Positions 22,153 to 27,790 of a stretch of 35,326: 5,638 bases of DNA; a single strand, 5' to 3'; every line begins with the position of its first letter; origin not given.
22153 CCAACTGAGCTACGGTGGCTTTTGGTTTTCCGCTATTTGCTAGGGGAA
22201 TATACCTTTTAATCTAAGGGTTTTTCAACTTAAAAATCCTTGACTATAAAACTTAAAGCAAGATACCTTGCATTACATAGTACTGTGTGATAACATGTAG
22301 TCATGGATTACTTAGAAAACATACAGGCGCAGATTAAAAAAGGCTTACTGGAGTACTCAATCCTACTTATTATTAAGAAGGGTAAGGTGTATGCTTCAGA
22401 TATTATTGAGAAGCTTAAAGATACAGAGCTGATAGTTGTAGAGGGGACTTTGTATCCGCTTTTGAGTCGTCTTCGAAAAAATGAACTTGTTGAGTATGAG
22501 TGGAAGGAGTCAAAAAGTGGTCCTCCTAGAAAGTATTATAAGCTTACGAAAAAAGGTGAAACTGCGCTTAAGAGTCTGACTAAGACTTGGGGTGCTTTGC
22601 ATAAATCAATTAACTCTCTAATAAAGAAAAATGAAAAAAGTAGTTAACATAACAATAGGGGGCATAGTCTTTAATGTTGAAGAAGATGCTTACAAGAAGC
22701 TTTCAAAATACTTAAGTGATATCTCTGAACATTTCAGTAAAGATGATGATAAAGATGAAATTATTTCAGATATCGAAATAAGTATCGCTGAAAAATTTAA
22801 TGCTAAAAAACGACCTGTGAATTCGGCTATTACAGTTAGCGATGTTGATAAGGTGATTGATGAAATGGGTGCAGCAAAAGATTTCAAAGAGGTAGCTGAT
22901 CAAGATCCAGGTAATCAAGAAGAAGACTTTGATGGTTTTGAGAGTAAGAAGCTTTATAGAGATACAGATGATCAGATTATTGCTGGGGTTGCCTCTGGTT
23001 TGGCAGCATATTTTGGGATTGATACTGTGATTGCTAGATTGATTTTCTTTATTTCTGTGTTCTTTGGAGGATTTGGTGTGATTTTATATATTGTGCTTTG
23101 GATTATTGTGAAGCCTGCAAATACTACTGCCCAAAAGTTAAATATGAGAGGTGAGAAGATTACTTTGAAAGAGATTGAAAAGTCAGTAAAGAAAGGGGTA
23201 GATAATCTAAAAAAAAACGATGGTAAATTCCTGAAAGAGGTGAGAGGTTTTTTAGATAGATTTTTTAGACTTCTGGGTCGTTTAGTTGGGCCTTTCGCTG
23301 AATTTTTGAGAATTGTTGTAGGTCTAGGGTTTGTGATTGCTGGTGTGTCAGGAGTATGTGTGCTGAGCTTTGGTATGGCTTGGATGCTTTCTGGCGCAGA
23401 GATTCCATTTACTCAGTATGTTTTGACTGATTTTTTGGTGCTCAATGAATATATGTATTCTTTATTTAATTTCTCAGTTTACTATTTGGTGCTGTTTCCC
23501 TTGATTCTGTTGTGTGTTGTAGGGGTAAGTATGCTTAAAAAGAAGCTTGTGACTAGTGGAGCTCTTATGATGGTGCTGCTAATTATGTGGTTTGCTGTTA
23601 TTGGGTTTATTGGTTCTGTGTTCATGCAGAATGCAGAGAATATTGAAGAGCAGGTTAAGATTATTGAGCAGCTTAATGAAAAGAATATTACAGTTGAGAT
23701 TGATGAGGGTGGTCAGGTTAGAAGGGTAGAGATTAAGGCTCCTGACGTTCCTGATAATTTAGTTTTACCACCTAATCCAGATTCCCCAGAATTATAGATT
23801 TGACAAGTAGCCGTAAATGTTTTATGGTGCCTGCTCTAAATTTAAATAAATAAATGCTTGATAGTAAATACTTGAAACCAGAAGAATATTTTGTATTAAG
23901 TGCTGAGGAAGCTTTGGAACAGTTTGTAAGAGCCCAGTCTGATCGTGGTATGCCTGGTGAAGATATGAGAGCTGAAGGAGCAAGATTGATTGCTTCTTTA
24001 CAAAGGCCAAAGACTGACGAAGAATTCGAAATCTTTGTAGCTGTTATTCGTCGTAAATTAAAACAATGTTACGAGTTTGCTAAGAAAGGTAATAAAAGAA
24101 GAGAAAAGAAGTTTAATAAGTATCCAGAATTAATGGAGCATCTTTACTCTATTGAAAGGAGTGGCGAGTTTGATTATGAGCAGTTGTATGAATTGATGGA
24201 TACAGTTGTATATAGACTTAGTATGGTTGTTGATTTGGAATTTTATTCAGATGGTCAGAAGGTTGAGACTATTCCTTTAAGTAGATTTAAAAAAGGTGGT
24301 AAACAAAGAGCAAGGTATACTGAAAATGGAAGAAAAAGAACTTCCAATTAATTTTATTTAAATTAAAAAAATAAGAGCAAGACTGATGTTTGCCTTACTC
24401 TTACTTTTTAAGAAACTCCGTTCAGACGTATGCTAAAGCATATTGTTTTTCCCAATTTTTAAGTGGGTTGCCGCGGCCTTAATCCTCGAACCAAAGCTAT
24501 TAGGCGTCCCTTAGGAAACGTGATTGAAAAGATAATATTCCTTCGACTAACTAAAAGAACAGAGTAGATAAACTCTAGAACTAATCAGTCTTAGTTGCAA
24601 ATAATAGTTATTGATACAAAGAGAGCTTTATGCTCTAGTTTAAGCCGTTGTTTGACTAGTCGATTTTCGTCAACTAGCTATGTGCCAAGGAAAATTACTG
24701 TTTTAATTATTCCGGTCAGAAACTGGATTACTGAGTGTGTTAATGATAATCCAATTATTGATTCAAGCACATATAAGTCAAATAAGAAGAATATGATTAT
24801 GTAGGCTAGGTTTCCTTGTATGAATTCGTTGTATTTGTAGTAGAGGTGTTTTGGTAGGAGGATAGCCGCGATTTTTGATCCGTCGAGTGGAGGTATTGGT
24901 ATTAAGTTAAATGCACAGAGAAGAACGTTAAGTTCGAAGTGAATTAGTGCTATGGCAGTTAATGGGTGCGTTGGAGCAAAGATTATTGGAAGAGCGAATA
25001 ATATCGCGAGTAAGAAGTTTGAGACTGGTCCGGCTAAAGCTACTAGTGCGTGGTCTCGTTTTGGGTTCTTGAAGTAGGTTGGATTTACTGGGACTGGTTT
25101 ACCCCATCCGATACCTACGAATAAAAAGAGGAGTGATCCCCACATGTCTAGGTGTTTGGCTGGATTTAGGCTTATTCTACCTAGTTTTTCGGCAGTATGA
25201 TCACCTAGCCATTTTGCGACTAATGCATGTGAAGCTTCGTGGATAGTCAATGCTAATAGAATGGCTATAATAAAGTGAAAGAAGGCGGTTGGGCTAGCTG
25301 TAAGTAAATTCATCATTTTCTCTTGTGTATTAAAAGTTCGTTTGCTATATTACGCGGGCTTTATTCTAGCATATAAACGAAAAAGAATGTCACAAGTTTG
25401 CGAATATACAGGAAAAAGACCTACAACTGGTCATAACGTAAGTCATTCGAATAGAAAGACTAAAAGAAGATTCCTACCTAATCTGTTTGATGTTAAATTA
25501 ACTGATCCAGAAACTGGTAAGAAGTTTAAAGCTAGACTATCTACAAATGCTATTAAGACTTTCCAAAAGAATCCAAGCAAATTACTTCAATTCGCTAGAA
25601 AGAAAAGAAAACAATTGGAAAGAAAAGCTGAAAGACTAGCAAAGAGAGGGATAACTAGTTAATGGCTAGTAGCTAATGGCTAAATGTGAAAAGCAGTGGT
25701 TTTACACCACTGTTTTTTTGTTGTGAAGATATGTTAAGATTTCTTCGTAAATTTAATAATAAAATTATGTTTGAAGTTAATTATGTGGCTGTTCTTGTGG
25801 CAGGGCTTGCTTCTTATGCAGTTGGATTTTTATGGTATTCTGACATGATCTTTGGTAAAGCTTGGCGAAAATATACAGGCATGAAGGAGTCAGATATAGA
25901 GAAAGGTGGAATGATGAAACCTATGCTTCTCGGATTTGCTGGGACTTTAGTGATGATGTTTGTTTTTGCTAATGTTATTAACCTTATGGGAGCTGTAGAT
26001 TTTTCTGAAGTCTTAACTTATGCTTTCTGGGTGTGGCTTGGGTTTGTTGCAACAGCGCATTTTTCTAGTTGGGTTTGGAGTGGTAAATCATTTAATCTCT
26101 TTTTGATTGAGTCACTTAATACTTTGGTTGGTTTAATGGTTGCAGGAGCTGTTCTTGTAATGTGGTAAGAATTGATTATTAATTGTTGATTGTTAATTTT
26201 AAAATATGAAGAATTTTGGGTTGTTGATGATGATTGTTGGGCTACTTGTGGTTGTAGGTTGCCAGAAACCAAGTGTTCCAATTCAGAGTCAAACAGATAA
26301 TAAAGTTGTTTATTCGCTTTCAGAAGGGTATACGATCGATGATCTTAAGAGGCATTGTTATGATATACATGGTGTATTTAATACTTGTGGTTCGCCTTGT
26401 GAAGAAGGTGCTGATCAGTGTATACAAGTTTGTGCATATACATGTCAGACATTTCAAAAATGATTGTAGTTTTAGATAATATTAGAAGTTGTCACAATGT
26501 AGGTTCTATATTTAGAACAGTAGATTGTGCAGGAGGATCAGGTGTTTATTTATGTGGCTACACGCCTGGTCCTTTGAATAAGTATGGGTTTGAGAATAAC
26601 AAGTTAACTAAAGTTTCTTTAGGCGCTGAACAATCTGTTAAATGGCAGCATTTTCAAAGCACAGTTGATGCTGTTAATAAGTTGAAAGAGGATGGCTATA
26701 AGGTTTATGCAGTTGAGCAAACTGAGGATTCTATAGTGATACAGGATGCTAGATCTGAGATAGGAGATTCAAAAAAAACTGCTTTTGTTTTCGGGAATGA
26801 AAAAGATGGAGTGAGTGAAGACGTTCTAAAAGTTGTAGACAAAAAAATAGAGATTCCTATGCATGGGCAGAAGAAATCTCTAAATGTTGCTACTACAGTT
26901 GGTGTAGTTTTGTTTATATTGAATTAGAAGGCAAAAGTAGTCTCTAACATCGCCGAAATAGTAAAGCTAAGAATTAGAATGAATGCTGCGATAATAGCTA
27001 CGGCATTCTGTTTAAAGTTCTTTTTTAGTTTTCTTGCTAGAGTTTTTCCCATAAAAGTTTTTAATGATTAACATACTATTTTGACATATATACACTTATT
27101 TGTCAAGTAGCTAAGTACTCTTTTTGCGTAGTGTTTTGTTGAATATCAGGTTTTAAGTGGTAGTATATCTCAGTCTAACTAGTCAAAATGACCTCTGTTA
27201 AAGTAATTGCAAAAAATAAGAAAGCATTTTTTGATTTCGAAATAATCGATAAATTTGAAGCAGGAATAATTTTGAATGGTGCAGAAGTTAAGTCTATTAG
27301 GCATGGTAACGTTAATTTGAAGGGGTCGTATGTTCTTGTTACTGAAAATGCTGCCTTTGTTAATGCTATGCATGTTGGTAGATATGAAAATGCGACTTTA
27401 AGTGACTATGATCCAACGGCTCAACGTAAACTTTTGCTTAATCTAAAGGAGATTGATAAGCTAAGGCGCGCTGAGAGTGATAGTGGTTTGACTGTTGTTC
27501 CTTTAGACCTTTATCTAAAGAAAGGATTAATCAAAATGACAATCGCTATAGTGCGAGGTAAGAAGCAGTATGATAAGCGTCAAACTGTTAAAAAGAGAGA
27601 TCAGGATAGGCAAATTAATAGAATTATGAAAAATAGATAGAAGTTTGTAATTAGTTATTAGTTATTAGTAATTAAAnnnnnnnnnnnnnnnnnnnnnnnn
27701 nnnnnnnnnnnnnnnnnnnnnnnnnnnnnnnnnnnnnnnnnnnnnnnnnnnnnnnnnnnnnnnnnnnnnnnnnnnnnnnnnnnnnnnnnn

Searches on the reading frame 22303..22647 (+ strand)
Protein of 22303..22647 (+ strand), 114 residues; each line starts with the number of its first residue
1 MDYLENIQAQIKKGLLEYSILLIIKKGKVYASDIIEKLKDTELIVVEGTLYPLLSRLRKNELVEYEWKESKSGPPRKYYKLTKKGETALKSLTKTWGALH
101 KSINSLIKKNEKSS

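Call 12: search_protein_families(library=pfam, proteins=[window:22303-22647:+], max_evalue=0.001)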
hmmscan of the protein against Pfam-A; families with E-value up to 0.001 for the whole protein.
window:22303-22647:+ (114 aa): 1 family
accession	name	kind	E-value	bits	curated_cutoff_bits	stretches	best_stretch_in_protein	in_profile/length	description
PF03551.20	PadR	-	9.2e-20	70.9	27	1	20-90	1-74/75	Transcriptional regulator PadR-like family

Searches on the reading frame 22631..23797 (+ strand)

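Call 11: search_protein_families(library=pfam, proteins=[window:22631-23797:+], max_evalue=0.001)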
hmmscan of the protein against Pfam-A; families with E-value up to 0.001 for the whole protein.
window:22631-23797:+ (388 aa): 2 families
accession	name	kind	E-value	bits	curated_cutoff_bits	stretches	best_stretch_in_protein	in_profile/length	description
PF04024.17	PspC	-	2e-22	79.2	25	1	106-162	1-57/58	PspC domain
PF22571.1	LiaI-LiaF-TM_PspC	-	2.9e-10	40.5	27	1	200-334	4-138/142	PspC transmembrane region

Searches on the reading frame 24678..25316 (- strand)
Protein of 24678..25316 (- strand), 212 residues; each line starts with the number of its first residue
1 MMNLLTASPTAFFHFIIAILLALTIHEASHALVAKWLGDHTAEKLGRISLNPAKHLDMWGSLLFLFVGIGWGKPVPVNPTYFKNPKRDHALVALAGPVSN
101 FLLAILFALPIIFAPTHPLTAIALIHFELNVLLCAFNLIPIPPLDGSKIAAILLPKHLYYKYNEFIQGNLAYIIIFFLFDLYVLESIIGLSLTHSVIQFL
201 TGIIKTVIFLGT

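Call 12: search_protein_families(library=pfam, proteins=[window:24678-25316:-], max_evalue=0.001)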
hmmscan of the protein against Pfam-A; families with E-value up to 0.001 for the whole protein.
window:24678-25316:- (212 aa): 1 family
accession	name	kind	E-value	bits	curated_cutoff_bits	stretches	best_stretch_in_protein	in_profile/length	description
PF02163.28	Peptidase_M50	-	1.7e-15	57.4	27.2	2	15-114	2-103/221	Peptidase family M50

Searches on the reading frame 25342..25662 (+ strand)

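Call 12: search_protein_families(library=pfam, proteins=[window:25342-25662:+], max_evalue=0.001)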
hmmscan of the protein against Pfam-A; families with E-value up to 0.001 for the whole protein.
window:25342-25662:+ (106 aa): 1 family
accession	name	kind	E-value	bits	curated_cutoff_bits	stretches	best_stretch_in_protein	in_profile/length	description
PF00830.24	Ribosomal_L28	-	4.7e-23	81.4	27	1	19-76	2-59/60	Ribosomal L28 family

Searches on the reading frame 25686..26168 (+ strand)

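Call 12: search_protein_families(library=pfam, proteins=[window:25686-26168:+], max_evalue=0.001)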
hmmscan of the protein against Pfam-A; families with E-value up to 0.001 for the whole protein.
window:25686-26168:+ (160 aa): 2 families
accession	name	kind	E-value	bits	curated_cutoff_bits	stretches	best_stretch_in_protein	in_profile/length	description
PF08570.15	DUF1761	-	2.9e-25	89.4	31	1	34-157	1-122/123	Protein of unknown function (DUF1761)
PF11028.14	TMEM260-like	-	0.00091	19.5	24.2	1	7-93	20-99/179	Protein O-mannosyl-transferase TMEM260-like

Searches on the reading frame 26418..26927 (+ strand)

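Call 12: search_protein_families(library=pfam, proteins=[window:26418-26927:+], max_evalue=0.001)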
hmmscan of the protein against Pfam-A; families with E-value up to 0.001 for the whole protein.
window:26418-26927:+ (169 aa): 1 family
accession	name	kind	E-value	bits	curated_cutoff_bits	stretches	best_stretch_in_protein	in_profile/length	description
PF00588.24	SpoU_methylase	-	3.9e-36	124.7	29.7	1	15-166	2-142/142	SpoU rRNA Methylase family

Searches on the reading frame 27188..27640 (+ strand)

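Call 12: search_protein_families(library=pfam, proteins=[window:27188-27640:+], max_evalue=0.001)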
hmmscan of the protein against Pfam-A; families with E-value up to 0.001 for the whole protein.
window:27188-27640:+ (150 aa): 1 family
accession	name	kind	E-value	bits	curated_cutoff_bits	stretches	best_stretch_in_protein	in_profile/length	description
PF01668.23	SmpB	-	9.1e-53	178.5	27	1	7-149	1-143/143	SmpB protein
